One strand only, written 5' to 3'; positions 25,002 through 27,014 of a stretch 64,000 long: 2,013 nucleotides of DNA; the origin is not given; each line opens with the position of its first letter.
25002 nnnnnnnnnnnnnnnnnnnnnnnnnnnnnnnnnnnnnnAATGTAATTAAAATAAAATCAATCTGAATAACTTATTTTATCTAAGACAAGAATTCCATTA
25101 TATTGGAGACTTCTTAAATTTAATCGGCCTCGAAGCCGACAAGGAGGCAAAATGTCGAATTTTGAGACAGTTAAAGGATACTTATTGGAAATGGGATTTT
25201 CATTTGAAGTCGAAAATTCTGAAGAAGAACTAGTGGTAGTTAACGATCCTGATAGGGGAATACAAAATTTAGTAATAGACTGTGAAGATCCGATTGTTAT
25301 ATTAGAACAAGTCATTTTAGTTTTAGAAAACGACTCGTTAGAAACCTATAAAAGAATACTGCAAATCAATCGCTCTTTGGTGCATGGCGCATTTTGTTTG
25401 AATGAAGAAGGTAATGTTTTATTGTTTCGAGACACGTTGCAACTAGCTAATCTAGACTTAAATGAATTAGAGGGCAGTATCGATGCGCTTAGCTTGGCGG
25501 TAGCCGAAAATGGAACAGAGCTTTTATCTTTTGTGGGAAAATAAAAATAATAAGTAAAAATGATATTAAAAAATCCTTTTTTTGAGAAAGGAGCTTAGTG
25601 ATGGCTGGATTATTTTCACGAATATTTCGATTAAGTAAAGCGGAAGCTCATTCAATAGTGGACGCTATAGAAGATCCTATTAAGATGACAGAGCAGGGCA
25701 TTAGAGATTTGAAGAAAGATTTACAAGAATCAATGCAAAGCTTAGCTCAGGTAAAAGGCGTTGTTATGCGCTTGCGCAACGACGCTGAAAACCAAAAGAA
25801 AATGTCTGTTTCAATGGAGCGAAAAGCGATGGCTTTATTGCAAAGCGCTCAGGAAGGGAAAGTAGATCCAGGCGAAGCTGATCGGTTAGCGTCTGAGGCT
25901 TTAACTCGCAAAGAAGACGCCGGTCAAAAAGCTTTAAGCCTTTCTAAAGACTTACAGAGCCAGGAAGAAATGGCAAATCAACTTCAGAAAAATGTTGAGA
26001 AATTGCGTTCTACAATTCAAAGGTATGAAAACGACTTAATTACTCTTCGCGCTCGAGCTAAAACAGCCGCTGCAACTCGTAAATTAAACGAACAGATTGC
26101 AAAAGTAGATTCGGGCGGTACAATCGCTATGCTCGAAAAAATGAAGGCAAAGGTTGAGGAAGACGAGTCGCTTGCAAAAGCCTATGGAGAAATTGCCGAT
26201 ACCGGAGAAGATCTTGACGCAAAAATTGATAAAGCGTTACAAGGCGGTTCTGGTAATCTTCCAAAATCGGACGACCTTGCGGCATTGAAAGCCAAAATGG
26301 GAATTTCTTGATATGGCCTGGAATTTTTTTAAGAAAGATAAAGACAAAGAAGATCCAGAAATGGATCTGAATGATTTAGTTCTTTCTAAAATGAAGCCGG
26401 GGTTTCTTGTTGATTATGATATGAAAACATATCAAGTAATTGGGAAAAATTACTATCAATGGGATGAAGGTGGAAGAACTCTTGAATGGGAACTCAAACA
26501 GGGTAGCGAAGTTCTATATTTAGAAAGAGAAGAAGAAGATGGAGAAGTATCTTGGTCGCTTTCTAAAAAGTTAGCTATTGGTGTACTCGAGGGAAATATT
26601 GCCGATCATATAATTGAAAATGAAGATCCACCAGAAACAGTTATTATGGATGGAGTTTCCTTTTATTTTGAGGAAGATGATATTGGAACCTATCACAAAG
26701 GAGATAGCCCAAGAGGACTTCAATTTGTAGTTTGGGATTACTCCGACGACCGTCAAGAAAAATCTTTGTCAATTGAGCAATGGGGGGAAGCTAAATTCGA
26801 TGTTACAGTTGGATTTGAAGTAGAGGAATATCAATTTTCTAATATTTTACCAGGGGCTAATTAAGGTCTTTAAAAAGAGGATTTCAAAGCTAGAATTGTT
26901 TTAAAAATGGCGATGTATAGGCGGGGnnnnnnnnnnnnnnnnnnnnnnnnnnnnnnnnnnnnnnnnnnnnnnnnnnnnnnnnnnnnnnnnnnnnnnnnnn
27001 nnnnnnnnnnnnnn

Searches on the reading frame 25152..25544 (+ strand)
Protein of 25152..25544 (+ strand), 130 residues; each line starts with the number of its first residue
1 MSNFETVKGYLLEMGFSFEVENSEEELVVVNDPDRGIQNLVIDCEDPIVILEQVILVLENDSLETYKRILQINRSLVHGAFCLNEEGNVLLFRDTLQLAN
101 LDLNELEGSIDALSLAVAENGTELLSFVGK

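Call 10: search_protein_families(library=pfam, proteins=[window:25152-25544:+], max_evalue=0.01)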
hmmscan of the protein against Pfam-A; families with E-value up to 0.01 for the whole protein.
window:25152-25544:+ (130 aa): 3 families
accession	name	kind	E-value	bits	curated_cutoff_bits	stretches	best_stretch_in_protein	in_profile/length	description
PF22550.1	CesT_Tir_1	-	3.2e-46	157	27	1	2-128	3-129/131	CesT_Tir_1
PF10722.14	YbjN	-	5e-08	33.7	22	1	5-114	3-114/126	Putative bacterial sensory transduction regulator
PF05932.18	CesT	-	0.006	17.1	22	1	22-112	17-110/119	Tir chaperone protein (CesT) family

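Call 11: search_protein_families(library=padloc, proteins=[window:25152-25544:+], max_evalue=0.01)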
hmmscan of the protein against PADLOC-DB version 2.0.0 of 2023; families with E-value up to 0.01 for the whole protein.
window:25152-25544:+ (130 aa): 0 families

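Call 13: search_protein_families(library=ncbifam, proteins=[window:25152-25544:+], max_evalue=0.001)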
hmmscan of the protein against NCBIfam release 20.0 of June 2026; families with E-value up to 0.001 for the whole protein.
window:25152-25544:+ (130 aa): 0 families

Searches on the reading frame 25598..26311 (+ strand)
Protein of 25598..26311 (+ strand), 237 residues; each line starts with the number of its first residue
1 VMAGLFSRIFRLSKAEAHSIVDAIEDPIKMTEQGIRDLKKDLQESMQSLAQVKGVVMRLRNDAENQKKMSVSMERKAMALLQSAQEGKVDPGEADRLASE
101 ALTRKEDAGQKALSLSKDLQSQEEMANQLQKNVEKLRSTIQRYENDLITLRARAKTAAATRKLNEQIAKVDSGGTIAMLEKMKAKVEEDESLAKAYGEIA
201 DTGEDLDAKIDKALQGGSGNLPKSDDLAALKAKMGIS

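Call 10: search_protein_families(library=pfam, proteins=[window:25598-26311:+], max_evalue=0.01)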
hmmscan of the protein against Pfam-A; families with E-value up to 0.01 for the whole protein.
window:25598-26311:+ (237 aa): 1 family
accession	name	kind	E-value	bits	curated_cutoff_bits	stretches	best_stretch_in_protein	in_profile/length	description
PF04012.17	PspA_IM30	-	1.7e-44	152.5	33.9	1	4-233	1-217/220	PspA/IM30 family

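Call 11: search_protein_families(library=padloc, proteins=[window:25598-26311:+], max_evalue=0.01)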
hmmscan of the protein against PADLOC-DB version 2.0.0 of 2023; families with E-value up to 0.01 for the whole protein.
window:25598-26311:+ (237 aa): 7 families
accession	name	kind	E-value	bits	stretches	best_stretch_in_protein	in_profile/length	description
PDLC03859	LmuB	-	0.00049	17.4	1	27-212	262-460/611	-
PDLC00519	JetC1|JetC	-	0.00064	16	1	17-162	326-472/1097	DUF3584 domain; MukB-like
PDLC03865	LmuB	-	0.0029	13.8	1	28-188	553-710/1007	-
PDLC00553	JetC2|JetC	-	0.0029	13.5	1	13-166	827-980/1361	DUF3584 domain; MukB-like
PDLC01481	Cas11a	-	0.0042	15.7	0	110-153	41-84/103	CAS-I-A; effector_SS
PDLC00580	JetC3|JetC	-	0.007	12.6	1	28-175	286-433/1068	DUF3584 domain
PDLC00551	JetC2|JetC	-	0.0078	12.1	1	21-194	923-1099/1365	DUF3584 domain; MukB-like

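Call 13: search_protein_families(library=ncbifam, proteins=[window:25598-26311:+], max_evalue=0.001)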
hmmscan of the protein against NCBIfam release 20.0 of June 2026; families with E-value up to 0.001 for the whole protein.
window:25598-26311:+ (237 aa): 4 families
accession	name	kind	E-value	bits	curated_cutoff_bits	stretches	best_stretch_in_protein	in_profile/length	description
TIGR02977.1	phageshock_pspA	equivalog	1.8e-10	40.9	242.95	1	4-234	2-217/219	phage shock protein PspA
NF045984.1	StressProtLiaH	equivalog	3.5e-10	39.9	380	1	6-201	3-189/225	stress responsive protein LiaH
TIGR02168.1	SMC_prok_B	equivalog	8.3e-06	23.8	567.35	1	16-214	683-881/1181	chromosome segregation protein SMC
NF007974.0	PRK10698.1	equivalog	0.00085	19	336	0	4-234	2-217/222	phage shock protein PspA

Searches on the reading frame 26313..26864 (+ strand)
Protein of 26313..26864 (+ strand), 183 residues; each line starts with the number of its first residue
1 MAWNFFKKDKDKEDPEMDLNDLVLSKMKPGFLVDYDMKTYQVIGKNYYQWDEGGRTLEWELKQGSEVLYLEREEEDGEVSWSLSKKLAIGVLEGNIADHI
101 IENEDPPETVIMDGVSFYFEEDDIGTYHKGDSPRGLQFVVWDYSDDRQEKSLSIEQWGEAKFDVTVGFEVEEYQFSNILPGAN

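Call 10: search_protein_families(library=pfam, proteins=[window:26313-26864:+], max_evalue=0.01)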
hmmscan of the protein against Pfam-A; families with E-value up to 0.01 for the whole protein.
window:26313-26864:+ (183 aa): 1 family
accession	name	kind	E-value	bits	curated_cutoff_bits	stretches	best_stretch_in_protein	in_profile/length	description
PF13785.11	DUF4178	-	3.5e-22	79.5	25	1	28-171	1-135/136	Domain of unknown function (DUF4178)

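Call 11: search_protein_families(library=padloc, proteins=[window:26313-26864:+], max_evalue=0.01)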
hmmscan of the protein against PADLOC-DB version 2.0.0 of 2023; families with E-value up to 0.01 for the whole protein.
window:26313-26864:+ (183 aa): 0 families

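Call 13: search_protein_families(library=ncbifam, proteins=[window:26313-26864:+], max_evalue=0.001)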
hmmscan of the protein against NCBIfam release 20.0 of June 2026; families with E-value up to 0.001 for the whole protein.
window:26313-26864:+ (183 aa): 0 families
